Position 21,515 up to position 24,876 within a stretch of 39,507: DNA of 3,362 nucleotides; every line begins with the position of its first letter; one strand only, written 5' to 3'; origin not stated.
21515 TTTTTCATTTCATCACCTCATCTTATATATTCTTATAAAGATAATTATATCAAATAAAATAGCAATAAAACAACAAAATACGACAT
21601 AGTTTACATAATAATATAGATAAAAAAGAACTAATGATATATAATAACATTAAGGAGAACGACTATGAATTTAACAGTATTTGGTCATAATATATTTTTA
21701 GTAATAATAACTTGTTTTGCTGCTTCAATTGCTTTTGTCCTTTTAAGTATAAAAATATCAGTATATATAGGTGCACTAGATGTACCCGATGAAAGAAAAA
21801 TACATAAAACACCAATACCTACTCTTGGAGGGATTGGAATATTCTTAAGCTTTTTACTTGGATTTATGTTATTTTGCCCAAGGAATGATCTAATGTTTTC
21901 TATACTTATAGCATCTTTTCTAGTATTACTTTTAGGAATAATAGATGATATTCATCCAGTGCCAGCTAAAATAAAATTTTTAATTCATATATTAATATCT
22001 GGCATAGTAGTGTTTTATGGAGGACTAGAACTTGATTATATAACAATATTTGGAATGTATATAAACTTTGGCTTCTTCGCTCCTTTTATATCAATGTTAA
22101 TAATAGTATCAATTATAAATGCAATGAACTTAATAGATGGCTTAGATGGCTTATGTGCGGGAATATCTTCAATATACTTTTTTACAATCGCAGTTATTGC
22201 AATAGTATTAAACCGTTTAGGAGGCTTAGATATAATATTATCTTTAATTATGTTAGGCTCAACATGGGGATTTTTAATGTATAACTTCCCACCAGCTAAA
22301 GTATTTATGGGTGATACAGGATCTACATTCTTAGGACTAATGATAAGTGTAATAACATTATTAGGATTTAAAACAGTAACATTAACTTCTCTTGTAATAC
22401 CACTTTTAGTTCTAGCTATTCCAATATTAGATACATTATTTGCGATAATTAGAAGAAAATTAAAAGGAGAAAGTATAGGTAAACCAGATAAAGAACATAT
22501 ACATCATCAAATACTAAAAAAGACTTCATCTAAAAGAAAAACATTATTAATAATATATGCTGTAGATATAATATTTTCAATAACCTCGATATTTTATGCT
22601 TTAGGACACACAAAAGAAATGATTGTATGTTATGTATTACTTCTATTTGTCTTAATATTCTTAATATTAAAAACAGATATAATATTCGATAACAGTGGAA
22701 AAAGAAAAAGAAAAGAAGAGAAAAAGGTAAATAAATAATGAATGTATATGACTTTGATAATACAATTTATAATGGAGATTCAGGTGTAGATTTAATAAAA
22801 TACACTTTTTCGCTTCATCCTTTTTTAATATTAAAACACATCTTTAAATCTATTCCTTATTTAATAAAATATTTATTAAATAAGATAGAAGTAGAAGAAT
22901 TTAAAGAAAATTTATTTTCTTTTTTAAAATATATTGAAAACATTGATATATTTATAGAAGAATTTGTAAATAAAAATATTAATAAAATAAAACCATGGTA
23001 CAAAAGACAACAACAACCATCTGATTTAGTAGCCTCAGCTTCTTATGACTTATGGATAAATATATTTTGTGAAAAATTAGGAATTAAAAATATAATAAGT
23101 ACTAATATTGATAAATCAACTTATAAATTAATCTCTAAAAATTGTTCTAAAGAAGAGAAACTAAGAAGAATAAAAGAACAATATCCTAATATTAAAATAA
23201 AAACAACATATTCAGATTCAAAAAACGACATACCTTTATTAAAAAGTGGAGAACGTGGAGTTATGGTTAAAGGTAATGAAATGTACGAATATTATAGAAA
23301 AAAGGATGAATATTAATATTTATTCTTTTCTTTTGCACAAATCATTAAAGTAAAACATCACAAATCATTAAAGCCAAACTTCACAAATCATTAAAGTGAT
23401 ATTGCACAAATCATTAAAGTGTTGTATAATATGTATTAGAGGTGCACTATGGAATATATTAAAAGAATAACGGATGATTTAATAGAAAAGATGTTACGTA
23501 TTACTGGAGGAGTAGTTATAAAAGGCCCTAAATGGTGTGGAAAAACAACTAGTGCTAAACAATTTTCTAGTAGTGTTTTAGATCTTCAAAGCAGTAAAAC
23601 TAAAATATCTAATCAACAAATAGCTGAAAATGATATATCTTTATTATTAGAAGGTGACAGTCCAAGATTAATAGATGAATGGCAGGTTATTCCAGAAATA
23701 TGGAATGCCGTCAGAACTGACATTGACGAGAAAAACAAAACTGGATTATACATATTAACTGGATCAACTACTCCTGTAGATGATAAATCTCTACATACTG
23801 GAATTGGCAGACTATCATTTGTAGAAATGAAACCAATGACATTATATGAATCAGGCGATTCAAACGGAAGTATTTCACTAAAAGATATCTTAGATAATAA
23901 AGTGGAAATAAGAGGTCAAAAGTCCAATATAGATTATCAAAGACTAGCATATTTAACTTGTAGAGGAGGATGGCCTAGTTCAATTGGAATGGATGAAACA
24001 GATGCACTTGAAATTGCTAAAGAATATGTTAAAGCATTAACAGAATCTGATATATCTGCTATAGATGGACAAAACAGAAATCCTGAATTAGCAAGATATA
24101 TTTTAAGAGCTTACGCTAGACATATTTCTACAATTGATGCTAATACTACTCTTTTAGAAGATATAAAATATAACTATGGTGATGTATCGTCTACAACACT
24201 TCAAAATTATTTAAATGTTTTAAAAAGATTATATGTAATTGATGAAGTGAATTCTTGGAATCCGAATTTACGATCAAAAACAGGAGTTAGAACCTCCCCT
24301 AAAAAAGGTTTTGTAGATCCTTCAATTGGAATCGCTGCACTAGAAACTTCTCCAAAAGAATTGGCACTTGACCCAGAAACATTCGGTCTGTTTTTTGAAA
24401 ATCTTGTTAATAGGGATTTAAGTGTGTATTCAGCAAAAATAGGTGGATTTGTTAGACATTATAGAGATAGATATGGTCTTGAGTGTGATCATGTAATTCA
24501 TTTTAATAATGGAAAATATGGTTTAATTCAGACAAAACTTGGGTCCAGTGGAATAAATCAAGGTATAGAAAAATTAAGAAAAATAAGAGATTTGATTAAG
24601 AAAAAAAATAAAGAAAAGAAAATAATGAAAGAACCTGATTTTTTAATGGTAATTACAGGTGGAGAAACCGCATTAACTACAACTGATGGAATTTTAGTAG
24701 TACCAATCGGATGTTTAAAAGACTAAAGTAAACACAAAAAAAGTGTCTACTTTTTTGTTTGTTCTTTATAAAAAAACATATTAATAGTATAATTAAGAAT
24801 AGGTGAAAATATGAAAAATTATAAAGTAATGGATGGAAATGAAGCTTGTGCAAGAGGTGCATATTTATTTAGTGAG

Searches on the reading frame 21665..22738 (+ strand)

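Call 79: search_protein_families(library=pfam, max_evalue=0.00001, proteins=[window:21665-22738:+])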
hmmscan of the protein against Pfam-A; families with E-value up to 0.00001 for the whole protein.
window:21665-22738:+ (357 aa): 1 family
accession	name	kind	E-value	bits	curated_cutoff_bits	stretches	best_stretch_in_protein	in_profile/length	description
PF00953.26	Glycos_transf_4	-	3.5e-35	121.8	27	1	78-233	2-158/160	Glycosyl transferase family 4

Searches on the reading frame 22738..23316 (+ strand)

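Call 79: search_protein_families(library=pfam, max_evalue=0.00001, proteins=[window:22738-23316:+])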
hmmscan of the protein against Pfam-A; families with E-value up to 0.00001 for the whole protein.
window:22738-23316:+ (192 aa): 1 family
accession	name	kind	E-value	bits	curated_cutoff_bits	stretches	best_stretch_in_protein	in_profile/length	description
PF12710.13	HAD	-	6.6e-15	56.5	27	1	3-169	2-189/189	haloacid dehalogenase-like hydrolase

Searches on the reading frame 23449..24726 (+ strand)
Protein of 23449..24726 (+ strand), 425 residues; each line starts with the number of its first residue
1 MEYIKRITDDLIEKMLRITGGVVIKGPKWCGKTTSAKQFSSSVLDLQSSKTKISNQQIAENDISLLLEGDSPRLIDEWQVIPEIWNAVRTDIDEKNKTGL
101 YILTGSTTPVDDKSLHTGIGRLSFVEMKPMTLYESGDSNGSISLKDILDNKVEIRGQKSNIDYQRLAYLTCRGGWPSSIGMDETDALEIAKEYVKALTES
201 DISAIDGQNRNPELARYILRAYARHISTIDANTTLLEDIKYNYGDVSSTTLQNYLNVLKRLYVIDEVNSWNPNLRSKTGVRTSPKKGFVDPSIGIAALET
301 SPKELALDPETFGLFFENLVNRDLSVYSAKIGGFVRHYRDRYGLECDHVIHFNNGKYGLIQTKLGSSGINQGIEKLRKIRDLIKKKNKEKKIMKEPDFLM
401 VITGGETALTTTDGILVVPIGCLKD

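Call 79: search_protein_families(library=pfam, max_evalue=0.00001, proteins=[window:23449-24726:+])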
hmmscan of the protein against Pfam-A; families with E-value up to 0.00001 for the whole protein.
window:23449-24726:+ (425 aa): 2 families
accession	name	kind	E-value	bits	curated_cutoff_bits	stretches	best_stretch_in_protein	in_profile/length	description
PF13635.12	DUF4143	-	7.4e-25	88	28.1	1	199-364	1-159/160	Domain of unknown function (DUF4143)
PF13173.12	AAA_14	-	4.2e-12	46.6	27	1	22-134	5-127/129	AAA domain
